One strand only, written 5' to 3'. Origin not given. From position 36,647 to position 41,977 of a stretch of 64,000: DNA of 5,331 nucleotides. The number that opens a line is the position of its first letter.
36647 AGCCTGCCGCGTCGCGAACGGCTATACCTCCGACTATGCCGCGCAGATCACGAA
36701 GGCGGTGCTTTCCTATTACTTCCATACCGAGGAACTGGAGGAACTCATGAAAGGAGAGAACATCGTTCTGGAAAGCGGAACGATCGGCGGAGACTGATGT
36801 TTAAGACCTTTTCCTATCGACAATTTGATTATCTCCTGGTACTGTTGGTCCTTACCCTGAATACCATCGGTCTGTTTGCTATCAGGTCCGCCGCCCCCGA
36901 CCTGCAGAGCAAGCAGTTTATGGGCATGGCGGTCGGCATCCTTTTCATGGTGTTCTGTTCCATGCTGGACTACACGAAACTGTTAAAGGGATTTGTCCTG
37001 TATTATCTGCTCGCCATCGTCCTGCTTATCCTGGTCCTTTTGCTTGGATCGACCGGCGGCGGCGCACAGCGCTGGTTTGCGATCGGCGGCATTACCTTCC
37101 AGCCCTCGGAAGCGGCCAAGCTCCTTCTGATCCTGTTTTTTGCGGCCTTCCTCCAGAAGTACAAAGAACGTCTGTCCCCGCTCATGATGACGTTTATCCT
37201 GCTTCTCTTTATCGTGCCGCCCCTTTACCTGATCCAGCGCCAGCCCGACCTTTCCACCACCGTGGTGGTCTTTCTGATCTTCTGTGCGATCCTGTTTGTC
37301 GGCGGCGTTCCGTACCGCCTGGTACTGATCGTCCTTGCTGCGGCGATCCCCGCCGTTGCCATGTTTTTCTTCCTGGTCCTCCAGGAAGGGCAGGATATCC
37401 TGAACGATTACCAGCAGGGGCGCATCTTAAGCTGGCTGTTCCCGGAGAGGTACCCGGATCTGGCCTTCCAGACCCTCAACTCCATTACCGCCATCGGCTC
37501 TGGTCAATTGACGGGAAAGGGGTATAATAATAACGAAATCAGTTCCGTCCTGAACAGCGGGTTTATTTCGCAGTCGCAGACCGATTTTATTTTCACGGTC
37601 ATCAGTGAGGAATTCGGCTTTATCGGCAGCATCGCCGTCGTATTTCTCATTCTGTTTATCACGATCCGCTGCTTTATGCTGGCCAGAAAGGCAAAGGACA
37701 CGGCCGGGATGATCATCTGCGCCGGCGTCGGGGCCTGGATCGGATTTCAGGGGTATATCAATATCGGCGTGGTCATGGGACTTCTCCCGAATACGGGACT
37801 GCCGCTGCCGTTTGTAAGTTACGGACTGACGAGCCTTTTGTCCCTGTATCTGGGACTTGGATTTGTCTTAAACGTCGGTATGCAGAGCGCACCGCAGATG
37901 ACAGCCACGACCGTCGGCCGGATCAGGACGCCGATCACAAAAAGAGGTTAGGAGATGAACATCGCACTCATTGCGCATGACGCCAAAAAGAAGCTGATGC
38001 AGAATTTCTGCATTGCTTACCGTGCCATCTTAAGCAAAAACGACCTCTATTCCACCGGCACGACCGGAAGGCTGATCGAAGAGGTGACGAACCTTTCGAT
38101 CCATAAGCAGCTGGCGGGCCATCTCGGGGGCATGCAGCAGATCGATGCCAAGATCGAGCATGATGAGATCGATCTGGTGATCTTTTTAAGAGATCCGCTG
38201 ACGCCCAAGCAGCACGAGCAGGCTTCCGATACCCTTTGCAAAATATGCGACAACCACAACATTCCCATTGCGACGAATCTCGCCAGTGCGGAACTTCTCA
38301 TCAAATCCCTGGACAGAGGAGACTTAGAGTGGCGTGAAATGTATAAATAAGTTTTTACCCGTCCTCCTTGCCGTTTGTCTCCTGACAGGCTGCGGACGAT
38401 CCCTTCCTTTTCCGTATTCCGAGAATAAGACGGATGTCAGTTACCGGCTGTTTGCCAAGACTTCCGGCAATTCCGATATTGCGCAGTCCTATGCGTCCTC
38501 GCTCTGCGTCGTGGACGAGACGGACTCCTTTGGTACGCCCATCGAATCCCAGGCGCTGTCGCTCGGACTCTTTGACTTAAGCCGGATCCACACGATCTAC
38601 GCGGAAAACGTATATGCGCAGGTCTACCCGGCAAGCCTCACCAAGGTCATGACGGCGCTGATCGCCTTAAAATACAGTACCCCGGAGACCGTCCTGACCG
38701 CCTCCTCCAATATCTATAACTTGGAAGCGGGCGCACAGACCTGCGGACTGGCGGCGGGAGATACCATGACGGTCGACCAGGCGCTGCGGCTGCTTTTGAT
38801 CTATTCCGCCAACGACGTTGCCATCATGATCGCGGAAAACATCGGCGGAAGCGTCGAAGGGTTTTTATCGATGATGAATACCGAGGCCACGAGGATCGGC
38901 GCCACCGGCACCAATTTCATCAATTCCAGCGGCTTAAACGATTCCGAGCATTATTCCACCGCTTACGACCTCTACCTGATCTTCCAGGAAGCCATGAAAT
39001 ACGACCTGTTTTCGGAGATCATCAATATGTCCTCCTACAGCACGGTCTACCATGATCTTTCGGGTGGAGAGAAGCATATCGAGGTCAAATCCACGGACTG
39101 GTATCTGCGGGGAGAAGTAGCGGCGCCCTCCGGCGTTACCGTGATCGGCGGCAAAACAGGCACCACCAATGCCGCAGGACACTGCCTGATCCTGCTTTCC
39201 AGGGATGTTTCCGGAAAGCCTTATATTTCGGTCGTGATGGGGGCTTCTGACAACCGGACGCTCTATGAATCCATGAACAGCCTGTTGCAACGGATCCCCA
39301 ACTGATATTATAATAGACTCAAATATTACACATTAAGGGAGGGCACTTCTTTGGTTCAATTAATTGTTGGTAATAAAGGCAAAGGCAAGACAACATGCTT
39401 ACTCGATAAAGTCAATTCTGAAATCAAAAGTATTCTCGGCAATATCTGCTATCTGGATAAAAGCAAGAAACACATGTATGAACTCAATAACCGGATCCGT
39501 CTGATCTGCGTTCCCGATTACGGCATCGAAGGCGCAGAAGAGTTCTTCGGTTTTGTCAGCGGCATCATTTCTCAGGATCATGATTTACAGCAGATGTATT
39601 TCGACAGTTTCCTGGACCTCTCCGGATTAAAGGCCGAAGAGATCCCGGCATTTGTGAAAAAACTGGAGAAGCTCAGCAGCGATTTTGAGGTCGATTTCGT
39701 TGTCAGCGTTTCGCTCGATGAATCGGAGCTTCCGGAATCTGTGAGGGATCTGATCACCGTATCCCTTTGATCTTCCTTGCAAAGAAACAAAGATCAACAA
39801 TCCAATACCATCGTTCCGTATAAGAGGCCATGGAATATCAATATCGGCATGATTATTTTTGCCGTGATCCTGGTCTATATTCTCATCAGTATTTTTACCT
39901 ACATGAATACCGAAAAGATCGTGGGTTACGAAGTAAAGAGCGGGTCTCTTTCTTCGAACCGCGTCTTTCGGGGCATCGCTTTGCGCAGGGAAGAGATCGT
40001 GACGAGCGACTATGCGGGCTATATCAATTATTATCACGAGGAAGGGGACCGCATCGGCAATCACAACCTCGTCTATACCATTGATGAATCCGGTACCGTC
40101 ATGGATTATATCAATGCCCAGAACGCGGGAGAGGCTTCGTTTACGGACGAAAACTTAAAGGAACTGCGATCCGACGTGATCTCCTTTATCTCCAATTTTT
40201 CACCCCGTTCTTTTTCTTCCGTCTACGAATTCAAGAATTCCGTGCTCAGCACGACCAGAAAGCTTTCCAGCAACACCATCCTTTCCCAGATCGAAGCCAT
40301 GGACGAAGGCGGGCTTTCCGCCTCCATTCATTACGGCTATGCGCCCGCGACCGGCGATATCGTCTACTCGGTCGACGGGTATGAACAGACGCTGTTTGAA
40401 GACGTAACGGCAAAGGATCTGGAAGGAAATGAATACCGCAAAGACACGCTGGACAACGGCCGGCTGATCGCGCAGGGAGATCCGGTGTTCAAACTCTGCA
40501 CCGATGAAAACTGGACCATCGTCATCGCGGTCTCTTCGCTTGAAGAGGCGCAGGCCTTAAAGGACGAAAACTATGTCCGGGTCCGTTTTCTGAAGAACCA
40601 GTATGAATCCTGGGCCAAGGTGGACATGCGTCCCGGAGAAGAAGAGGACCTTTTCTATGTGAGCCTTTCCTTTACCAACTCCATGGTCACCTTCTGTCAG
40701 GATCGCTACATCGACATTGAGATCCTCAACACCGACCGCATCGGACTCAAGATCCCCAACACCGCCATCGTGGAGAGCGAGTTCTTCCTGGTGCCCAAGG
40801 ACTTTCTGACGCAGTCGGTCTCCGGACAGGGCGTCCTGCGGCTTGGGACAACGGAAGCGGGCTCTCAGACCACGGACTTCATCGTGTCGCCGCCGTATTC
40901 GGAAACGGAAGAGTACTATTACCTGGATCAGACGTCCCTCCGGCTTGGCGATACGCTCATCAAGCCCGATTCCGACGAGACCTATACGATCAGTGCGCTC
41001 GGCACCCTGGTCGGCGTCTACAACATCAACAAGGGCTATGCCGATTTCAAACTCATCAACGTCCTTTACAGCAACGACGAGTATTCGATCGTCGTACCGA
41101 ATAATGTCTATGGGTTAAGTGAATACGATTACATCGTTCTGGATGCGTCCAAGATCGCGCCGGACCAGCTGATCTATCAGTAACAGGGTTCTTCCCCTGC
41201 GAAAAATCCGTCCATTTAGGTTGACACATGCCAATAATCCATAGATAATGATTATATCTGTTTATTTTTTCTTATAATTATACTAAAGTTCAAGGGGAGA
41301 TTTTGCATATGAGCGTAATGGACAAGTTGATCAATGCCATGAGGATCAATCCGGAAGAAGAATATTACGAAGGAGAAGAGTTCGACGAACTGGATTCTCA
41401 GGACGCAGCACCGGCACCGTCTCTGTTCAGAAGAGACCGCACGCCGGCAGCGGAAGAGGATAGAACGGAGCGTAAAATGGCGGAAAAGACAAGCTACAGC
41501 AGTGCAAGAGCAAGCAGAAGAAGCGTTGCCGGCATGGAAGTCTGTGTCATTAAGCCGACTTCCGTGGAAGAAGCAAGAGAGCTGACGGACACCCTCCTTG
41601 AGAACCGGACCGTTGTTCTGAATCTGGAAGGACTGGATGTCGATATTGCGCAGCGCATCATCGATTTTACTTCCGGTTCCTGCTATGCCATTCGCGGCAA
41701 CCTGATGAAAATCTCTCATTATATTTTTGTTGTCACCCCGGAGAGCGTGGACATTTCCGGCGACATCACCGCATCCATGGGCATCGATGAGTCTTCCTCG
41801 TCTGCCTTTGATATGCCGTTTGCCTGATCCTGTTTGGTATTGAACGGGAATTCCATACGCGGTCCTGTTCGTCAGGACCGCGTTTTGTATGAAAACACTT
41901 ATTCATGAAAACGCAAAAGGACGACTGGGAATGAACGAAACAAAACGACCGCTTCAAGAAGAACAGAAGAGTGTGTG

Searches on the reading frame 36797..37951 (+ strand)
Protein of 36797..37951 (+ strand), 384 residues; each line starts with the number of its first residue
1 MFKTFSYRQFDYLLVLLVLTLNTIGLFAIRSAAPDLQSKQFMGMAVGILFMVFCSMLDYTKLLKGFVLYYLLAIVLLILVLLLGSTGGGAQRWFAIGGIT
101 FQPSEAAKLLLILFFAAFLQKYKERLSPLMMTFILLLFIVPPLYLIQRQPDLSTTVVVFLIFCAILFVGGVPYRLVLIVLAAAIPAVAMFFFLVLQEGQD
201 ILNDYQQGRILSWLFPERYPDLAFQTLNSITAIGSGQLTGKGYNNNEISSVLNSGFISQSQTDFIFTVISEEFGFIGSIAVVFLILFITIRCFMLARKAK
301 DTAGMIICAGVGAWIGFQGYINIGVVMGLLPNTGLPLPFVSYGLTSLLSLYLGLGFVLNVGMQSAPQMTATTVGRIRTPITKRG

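Call 36: search_protein_families(library=pfam, proteins=[window:36797-37951:+], max_evalue=0.00001)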
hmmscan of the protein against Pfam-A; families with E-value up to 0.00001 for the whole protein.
window:36797-37951:+ (384 aa): 1 family
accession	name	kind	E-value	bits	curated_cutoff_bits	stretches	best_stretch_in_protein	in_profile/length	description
PF01098.24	FTSW_RODA_SPOVE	-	5.8e-78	262.8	26.4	1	36-363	37-353/356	Cell cycle protein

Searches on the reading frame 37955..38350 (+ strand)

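Call 36: search_protein_families(library=pfam, proteins=[window:37955-38350:+], max_evalue=0.00001)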
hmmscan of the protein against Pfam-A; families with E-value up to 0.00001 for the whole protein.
window:37955-38350:+ (131 aa): 1 family
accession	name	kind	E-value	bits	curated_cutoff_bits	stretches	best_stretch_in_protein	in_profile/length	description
PF02142.27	MGS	-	3.2e-11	43.6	24.1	1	29-107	14-94/94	MGS-like domain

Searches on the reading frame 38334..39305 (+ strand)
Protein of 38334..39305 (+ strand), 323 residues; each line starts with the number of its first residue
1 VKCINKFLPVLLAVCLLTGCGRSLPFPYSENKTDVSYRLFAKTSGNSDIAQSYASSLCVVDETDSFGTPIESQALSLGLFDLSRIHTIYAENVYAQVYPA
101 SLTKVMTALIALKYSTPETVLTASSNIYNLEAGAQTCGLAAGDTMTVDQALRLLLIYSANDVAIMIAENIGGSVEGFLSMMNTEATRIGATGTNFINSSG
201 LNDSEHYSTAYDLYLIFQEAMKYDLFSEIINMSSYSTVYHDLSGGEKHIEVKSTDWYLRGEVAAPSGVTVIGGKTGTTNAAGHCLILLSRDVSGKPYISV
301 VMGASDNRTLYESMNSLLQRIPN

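Call 37: search_protein_families(library=pfam, proteins=[window:38334-39305:+], max_evalue=0.00001)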
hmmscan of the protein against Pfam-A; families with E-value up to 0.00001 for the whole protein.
window:38334-39305:+ (323 aa): 1 family
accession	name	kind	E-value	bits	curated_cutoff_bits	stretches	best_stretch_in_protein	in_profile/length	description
PF00768.25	Peptidase_S11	-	5.6e-42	144.3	27.6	1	76-305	14-238/239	D-alanyl-D-alanine carboxypeptidase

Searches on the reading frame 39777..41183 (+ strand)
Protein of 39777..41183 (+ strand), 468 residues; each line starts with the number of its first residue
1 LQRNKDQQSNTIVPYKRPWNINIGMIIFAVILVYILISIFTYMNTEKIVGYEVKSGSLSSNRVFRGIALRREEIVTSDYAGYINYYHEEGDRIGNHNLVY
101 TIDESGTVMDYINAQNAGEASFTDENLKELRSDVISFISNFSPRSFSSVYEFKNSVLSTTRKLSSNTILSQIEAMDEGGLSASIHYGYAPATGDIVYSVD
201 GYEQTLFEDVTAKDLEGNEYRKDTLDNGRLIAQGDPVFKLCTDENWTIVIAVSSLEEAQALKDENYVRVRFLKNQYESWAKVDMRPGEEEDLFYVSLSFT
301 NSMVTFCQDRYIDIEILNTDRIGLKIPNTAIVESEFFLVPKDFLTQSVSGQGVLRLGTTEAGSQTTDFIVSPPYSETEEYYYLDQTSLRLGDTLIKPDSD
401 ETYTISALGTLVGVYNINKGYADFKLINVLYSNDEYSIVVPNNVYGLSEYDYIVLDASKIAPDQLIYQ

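Call 37: search_protein_families(library=pfam, proteins=[window:39777-41183:+], max_evalue=0.00001)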
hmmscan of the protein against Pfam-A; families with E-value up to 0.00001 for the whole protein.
window:39777-41183:+ (468 aa): 1 family
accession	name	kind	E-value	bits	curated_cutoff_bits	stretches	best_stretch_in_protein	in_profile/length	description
PF12700.13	HlyD_2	-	9.1e-32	110.7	25.1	1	25-335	16-352/416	HlyD family secretion protein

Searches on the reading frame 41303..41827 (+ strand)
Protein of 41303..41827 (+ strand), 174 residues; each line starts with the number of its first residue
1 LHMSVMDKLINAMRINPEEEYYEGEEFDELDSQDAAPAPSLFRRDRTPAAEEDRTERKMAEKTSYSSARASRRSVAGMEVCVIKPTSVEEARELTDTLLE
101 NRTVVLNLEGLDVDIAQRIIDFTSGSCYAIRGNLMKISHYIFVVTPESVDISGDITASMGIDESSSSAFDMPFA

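Call 37: search_protein_families(library=pfam, proteins=[window:41303-41827:+], max_evalue=0.00001)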
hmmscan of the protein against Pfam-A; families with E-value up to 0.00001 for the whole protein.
window:41303-41827:+ (174 aa): 1 family
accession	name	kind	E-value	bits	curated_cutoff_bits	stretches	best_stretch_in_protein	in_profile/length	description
PF04472.17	SepF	-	1e-26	93.4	27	1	80-151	1-72/72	Cell division protein SepF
